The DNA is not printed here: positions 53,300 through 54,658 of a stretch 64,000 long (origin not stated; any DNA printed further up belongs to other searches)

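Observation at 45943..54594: IclR-centred locus with inverted paralogous arms: OPT-DUF917 versus DUF917-TonB receptor-M14 carboxypeptidase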

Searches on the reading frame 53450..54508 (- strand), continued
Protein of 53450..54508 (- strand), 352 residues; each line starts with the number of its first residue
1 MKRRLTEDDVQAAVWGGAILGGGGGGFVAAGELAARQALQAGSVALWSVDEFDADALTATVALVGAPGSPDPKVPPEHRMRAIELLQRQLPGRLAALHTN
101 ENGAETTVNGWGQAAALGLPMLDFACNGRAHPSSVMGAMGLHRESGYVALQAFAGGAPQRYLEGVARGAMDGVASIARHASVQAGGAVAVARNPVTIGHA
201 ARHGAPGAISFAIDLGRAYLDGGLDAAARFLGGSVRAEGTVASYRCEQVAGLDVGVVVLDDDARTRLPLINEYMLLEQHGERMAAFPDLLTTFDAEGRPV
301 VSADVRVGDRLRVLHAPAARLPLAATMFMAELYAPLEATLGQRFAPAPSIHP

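Call 23: search_protein_families(library=ncbifam, proteins=[L054:9058-10524:+, L054:4428-5141:+, L052:9088-9879:+, L001:9200-9925:+], max_evalue=0.001)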
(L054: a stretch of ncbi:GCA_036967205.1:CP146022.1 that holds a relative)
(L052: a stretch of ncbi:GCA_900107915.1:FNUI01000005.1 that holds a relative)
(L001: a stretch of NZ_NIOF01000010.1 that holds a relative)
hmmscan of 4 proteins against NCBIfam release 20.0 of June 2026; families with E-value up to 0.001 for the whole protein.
L054:9058-10524:+ (488 aa): 20 families
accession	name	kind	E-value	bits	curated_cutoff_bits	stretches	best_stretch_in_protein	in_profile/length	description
NF005914.0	PRK07907.1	subfamily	5.2e-63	213.5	300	1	59-485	40-454/456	hypothetical protein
NF006579.0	PRK09104.1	subfamily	9e-30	104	327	1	61-466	42-444/465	hypothetical protein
NF006053.0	PRK08201.1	equivalog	2.8e-29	102.3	441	1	63-467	40-436/458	dipeptidase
NF005478.0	PRK07079.1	subfamily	2.6e-17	62.9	330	1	102-279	83-262/469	hypothetical protein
NF005034.0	PRK06446.1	subfamily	3.9e-10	39.1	369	1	63-278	25-233/436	hypothetical protein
NF006399.0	PRK08651.1-2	equivalog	1.9e-09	37.1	381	1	65-182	30-143/405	succinyl-diaminopimelate desuccinylase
NF010589.0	PRK13983.1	equivalog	2.2e-09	36.8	333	1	100-182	81-164/409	M20 family metallo-hydrolase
NF005591.0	PRK07318.1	equivalog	2.8e-09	36.8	435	1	99-191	74-165/466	dipeptidase PepV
TIGR01887.1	dipeptidaselike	subfamily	1.3e-08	34.5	207.95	1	100-190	63-152/447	Sapep family Mn(2+)-dependent dipeptidase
NF009558.0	PRK13013.1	equivalog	3.5e-07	29.2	428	1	28-180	15-161/429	acetylornithine deacetylase/succinyl-diaminopimelate desuccinylase family protein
NF006400.0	PRK08651.1-3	equivalog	1.6e-06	27.2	374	1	102-168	81-146/410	succinyl-diaminopimelate desuccinylase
TIGR01886.1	dipeptidase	equivalog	8.2e-06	24.9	632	1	103-189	77-162/466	dipeptidase PepV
NF005542.0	PRK07205.1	subfamily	1.6e-05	23.9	602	1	100-166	71-137/444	M20 family metallopeptidase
NF009557.0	PRK13009.1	equivalog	2.2e-05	23.8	284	1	101-181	56-136/377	succinyl-diaminopimelate desuccinylase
NF006326.0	PRK08554.1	equivalog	3.5e-05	22.8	354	1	95-181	62-146/446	peptidase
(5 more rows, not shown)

L054:4428-5141:+ (237 aa): 1 family
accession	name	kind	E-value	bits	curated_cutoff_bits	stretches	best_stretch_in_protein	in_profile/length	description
NF007788.0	PRK10481.1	equivalog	1.3e-59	201.7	198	1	13-229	4-217/225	hypothetical protein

L052:9088-9879:+ (263 aa): 4 families
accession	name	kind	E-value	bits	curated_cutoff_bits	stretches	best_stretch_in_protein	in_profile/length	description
NF002035.0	PRK00865.1-3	equivalog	2.9e-06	27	328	0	27-97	130-202/267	glutamate racemase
NF052327.1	arylmal_decarb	equivalog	1.9e-05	24.4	225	1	126-221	121-219/231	arylmalonate decarboxylase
TIGR00067.1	glut_race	equivalog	0.00045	19.7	146.65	0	157-215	151-211/251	glutamate racemase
NF052483.1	racemase_CuyB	equivalog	0.00082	19.4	190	0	158-209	165-215/225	cysteate racemase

L001:9200-9925:+ (241 aa): 1 family
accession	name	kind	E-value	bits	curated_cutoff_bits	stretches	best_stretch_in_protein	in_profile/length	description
NF007788.0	PRK10481.1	equivalog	9.3e-72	241.4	198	1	18-240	3-224/225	hypothetical protein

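Call 24: search_protein_families(library=pfam, proteins=[L054:9058-10524:+, L054:4428-5141:+, L052:9088-9879:+], max_evalue=0.001)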
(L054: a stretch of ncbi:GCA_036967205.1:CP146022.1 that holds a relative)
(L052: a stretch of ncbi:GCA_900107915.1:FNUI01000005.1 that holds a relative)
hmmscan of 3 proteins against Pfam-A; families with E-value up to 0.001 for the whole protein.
L054:9058-10524:+ (488 aa): 2 families
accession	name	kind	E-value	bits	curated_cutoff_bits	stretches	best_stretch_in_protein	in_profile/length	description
PF01546.33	Peptidase_M20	-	3.1e-15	57.1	24.6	1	108-478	1-201/206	Peptidase family M20/M25/M40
PF07687.19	M20_dimer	-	7.5e-09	35.9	21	1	220-377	2-102/107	Peptidase dimerisation domain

L054:4428-5141:+ (237 aa): 2 families
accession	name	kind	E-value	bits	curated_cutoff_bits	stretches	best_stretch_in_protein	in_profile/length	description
PF07302.16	AroM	-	1.1e-59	202.1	23.8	1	14-229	1-212/219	AroM protein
PF01177.27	Asp_Glu_race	-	1.8e-06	28.4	31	0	175-224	156-203/211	Asp/Glu/Hydantoin racemase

L052:9088-9879:+ (263 aa): 2 families
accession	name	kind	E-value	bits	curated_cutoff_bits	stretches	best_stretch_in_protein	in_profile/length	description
PF01177.27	Asp_Glu_race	-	4.9e-31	108.6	31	1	14-214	10-210/211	Asp/Glu/Hydantoin racemase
PF17645.6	Amdase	-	0.00089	19.4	25.9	0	128-220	121-216/228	Arylmalonate decarboxylase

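Call 37: search_solved_structures(query=A1, max_evalue=1, show_alignments=2)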
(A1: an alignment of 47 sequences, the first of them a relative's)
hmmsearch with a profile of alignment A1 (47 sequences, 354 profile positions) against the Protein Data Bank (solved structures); distinct sequences matched with E-value up to 1: 2.
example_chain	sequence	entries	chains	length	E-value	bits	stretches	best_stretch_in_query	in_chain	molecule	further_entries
2o3i_A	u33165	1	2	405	1.1e-14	57.4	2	1-138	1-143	Hypothetical protein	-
2gn4_A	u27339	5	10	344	0.007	18.6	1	90-162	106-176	UDP-GlcNAc C6 dehydratase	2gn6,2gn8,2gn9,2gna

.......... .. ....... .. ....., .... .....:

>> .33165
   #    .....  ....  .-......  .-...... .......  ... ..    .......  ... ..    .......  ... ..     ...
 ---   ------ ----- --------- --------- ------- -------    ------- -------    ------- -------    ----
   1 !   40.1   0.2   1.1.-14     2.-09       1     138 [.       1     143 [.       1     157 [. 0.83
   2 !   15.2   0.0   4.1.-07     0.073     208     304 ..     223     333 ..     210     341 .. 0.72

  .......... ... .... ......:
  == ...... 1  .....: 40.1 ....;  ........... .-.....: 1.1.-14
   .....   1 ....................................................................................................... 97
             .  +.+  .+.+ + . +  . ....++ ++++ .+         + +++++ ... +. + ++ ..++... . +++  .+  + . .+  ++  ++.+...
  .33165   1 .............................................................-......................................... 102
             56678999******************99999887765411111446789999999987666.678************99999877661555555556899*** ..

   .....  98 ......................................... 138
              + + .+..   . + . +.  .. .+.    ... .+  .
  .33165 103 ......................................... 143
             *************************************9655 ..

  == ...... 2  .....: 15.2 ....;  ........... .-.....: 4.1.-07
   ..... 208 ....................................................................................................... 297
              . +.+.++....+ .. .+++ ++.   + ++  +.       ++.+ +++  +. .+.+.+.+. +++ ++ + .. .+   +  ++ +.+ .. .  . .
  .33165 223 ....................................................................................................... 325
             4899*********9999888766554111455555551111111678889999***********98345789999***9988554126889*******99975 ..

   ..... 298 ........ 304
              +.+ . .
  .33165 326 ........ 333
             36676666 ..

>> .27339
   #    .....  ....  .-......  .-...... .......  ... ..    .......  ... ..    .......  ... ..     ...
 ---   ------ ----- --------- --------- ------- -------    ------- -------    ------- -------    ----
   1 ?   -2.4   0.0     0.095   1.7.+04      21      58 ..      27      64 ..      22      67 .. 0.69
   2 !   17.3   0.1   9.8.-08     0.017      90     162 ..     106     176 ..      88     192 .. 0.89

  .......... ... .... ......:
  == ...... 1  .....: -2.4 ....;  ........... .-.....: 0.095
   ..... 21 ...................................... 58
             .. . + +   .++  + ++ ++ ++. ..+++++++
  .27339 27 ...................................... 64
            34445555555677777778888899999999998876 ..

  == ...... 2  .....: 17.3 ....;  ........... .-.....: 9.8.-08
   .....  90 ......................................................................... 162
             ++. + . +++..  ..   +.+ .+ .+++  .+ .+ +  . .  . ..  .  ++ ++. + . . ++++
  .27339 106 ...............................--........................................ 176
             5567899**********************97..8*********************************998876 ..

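Call 42: find_encoding_contigs(protein=P0002, flank=10000, max_places=1)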
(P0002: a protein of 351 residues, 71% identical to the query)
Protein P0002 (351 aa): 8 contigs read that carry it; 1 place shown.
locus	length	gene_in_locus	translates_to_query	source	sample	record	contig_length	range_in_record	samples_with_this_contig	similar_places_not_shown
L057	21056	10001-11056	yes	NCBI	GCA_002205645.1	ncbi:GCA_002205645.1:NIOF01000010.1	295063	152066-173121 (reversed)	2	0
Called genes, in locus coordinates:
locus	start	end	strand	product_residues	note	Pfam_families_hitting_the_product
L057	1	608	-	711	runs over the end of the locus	PF03707:MHYT, PF00990:GGDEF, PF00563:EAL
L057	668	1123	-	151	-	PF02566:OsmC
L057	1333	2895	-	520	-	PF12729:4HB_MCP_1 (weak), PF00672:HAMP (weak), PF00015:MCPsignal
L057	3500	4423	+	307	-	PF00126:HTH_1, PF03466:LysR_substrate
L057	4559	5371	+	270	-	PF09339:HTH_IclR, PF01047:MarR (weak), PF01614:IclR_C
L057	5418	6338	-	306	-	PF04199:Cyclase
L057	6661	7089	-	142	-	PF00816:Histone_HNS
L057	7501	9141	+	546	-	PF03169:OPT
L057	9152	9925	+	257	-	PF07302:AroM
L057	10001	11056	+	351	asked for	PF06032:S-Me-THD_N, PF20906:S-Me-THD_C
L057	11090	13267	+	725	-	PF07715:Plug, PF14905:OMP_b-brl_3 (faint), PF00593:TonB_dep_Rec_b-barrel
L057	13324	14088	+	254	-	PF09339:HTH_IclR, PF12802:MarR_2 (weak), PF01614:IclR_C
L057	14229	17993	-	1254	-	PF00317:Ribonuc_red_lgN, PF02867:Ribonuc_red_lgC, PF14890:Intein_splicing (weak)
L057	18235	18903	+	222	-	-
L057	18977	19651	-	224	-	PF06577:EipA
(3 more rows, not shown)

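Call 43: find_encoding_contigs(protein=P0062, flank=10000, max_places=1)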
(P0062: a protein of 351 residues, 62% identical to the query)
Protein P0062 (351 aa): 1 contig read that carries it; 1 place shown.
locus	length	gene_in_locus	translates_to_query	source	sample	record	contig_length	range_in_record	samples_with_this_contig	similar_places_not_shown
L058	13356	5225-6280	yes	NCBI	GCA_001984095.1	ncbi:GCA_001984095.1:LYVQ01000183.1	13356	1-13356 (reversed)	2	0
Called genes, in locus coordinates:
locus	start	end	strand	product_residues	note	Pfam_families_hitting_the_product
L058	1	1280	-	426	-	PF05860:TPS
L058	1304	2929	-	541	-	PF08479:POTRA_2, PF03865:ShlB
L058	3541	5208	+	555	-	PF03169:OPT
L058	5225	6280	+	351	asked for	PF06032:S-Me-THD_N, PF20906:S-Me-THD_C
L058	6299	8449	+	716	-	PF07715:Plug, PF00593:TonB_dep_Rec_b-barrel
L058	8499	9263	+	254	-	PF09339:HTH_IclR, PF12802:MarR_2 (faint), PF01614:IclR_C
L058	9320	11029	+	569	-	PF00246:Peptidase_M14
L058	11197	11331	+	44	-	-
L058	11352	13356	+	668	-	PF13185:GAF_2 (faint), PF13188:PAS_8 (faint), PF08448:PAS_4, PF00989:PAS (weak), PF08448:PAS_4, PF13426:PAS_9 (weak), PF00512:HisKA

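Call 44: find_encoding_contigs(protein=P0004, flank=10000, max_places=2)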
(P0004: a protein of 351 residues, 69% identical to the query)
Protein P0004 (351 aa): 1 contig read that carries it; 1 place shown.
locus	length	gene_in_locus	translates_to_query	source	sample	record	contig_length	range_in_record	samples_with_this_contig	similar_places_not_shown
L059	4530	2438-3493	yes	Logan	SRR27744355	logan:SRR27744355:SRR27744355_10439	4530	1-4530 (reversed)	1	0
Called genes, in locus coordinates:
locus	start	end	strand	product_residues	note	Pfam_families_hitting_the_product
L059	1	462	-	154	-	?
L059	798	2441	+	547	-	PF03169:OPT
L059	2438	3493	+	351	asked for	PF06032:S-Me-THD_N, PF20906:S-Me-THD_C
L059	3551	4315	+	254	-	PF09339:HTH_IclR, PF12802:MarR_2 (weak), PF01614:IclR_C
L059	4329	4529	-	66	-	?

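Call 45: predict_structure(alignment_id=A1)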
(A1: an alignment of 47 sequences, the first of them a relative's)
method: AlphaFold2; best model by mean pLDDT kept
length: 352 residues; sequences in the alignment: 47
mean_pLDDT: 91.9   pTM: 0.92
mean pLDDT of the five models: 91.9, 91.8, 90.7, 90.6, 89.3
residues with pLDDT >= 90: 271; 70-90: 72; 50-70: 6; < 50: 3
segments of 3 or more residues with pLDDT < 50: 350-352
pLDDT, mean of each block of 10 residues (from residue 1): 90 95 76 91 92 97 81 87 98 95 89 93 89 85 94 94 96 92 91 96 95 98 98 98 91 92 96 93 95 95 93 97 92 92 81 39
secondary structure, 60 per line:
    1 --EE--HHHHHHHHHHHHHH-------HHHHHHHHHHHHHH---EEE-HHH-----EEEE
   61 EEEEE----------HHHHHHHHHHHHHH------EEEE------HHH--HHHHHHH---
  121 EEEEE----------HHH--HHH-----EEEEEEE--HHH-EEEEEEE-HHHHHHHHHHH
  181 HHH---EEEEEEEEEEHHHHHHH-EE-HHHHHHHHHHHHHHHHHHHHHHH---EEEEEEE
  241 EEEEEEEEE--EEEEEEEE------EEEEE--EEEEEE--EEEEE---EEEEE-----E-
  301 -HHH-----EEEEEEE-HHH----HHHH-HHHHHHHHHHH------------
elements in order: H7-20 H28-41 E45-47 E57-65 H76-89 E96-99 H111-117 E121-125 E149-155 E162-168 H170-183 E187-196 H197-203 H208-230 E234-249 E252-259 E266-270 E273-278 E281-285 E289-293 E310-316 H325-328 H330-340

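Call 48: fold_search(model_id=the predicted structure, library=pdb)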
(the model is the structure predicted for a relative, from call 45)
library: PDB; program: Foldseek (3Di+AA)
matches with E <= 10: 377; with E <= 0.001: 2
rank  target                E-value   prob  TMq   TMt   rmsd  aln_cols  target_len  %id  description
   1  2o3i_A                6.4e-16  1.00  0.73  0.69   4.8       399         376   24  X-ray Crystal Structure of Protein CV_3147 from Chromobacterium violaceum. Northeast Structural Genomics Consortium Ta (released 2006-12-12)
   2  2o3i_B                2.3e-15  1.00  0.71  0.68   5.5       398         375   23  X-ray Crystal Structure of Protein CV_3147 from Chromobacterium violaceum. Northeast Structural Genomics Consortium Ta (released 2006-12-12)
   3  6gaz_BC               1.5e-01  0.21  0.10  0.07  12.9       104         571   10  Unique features of mammalian mitochondrial translation initiation revealed by cryo-EM. This file contains the 28S rib (released 2018-08-08)
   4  3ooj_E                2.0e-01  0.06  0.13  0.09  14.6       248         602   13  C1A mutant of E. coli GlmS in complex with glucose-6P and glutamate (released 2011-10-19)
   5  2hlj                  2.1e-01  0.06  0.11  0.18  14.6       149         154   16  CRYSTAL STRUCTURE OF A PUTATIVE THIOESTERASE (KT2440) FROM PSEUDOMONAS PUTIDA KT2440 AT 2.00 A RESOLUTION (released 2006-08-15)
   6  1xff_A                2.2e-01  0.08  0.13  0.17  12.8       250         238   13  Glutaminase domain of glucosamine 6-phosphate synthase complexed with glutamate (released 2004-09-28)
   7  8w7d_C                2.4e-01  0.06  0.14  0.12  13.1       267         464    9  Crystal structure of EcPPAT-FR901483 complex (released 2023-12-13)
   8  2o30_A                2.7e-01  0.15  0.09  0.28  10.6        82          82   12  Nuclear movement protein from E. cuniculi GB-M1 (released 2007-01-02)
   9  5eo2_B                2.7e-01  0.04  0.09  0.13  14.1       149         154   13  Structural and biochemical characterization of the hypothetical protein SAV2348 from Staphylococcus aureus in complex  (released 2016-02-03)
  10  9hfo_7                3.2e-01  0.16  0.11  0.08  12.4       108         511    9  Translation-initiation state of human mitochondrial ribosome small subunit (State G) (released 2025-04-23)
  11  8w7d_B                3.2e-01  0.05  0.13  0.11  13.3       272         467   10  Crystal structure of EcPPAT-FR901483 complex (released 2023-12-13)
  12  6fwy_C                3.4e-01  0.09  0.10  0.13  19.7       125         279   11  Thioester domain of the Enterococcus faecium TIE86 protein (released 2018-08-08)
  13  2w68_C                3.8e-01  0.08  0.11  0.16  10.2       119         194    9  ENHANCING THE RECEPTOR AFFINITY OF THE SIALIC ACID-BINDING DOMAIN OF VIBRIO CHOLERAE SIALIDASE THROUGH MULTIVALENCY (released 2008-12-30)
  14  5eo4_C                4.0e-01  0.03  0.09  0.15  15.3       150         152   14  Structural and biochemical characterization of the hypothetical protein SAV2348 from Staphylococcus aureus. (released 2015-11-25)
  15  6fwy_A                4.2e-01  0.08  0.10  0.13  19.6       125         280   11  Thioester domain of the Enterococcus faecium TIE86 protein (released 2018-08-08)
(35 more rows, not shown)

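Call 49: find_encoding_contigs(protein=P0059, flank=7000, max_places=1)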
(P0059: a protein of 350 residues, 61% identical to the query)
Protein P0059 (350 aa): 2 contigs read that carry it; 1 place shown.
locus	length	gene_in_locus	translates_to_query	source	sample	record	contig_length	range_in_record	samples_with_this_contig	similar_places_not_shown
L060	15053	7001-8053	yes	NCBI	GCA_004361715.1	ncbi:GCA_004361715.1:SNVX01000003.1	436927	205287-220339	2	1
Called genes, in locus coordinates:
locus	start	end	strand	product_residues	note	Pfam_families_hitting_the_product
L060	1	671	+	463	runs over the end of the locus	PF13347:MFS_2, PF07690:MFS_1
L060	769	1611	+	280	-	PF02463:SMC_N (faint), PF00005:ABC_tran, PF13304:AAA_21 (faint)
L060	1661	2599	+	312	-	PF12974:Phosphonate-bd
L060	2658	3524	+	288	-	PF00528:BPD_transp_1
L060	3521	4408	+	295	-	-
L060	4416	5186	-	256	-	PF09339:HTH_IclR, PF01614:IclR_C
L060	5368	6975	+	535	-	PF03169:OPT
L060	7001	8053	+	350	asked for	PF06032:S-Me-THD_N, PF20906:S-Me-THD_C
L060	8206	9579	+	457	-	PF00270:DEAD, PF04851:ResIII, PF00271:Helicase_C, PF22590:Cas3-like_C_2 (weak), PF03880:DbpA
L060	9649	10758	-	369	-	PF02746:MR_MLE_N, PF13378:MR_MLE_C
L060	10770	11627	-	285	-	PF01557:FAA_hydrolase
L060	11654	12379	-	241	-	PF00106:adh_short, PF01370:Epimerase (weak), PF13561:adh_short_C2, PF23441:SDR (weak)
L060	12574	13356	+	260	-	PF01047:MarR (faint), PF09339:HTH_IclR, PF01614:IclR_C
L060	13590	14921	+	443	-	PF00083:Sugar_tr, PF07690:MFS_1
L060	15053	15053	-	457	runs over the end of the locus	PF00069:Pkinase, PF07714:PK_Tyr_Ser-Thr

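Call 50: find_encoding_contigs(protein=P0113, flank=8000, max_places=1)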
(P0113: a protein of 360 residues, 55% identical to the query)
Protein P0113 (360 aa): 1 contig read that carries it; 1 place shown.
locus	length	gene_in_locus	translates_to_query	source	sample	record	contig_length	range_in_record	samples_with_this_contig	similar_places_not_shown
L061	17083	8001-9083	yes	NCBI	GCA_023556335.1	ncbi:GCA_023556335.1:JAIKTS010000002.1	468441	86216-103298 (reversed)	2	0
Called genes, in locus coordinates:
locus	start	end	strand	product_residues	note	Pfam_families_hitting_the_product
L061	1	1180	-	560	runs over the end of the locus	-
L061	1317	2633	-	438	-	PF00083:Sugar_tr, PF07690:MFS_1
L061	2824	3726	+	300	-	PF00892:EamA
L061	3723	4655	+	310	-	PF00892:EamA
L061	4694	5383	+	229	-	PF07302:AroM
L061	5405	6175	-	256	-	PF09339:HTH_IclR, PF12802:MarR_2 (weak), PF12840:HTH_20 (faint), PF01614:IclR_C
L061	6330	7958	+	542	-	PF03169:OPT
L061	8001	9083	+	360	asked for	PF06032:S-Me-THD_N, PF20906:S-Me-THD_C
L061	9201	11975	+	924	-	PF07715:Plug, PF00593:TonB_dep_Rec_b-barrel, PF14905:OMP_b-brl_3 (weak)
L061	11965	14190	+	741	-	PF01804:Penicil_amidase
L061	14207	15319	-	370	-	PF02129:Peptidase_S15 (weak), PF00561:Abhydrolase_1, PF12146:Hydrolase_4, PF12697:Abhydrolase_6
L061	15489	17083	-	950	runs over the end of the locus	PF07715:Plug, PF00593:TonB_dep_Rec_b-barrel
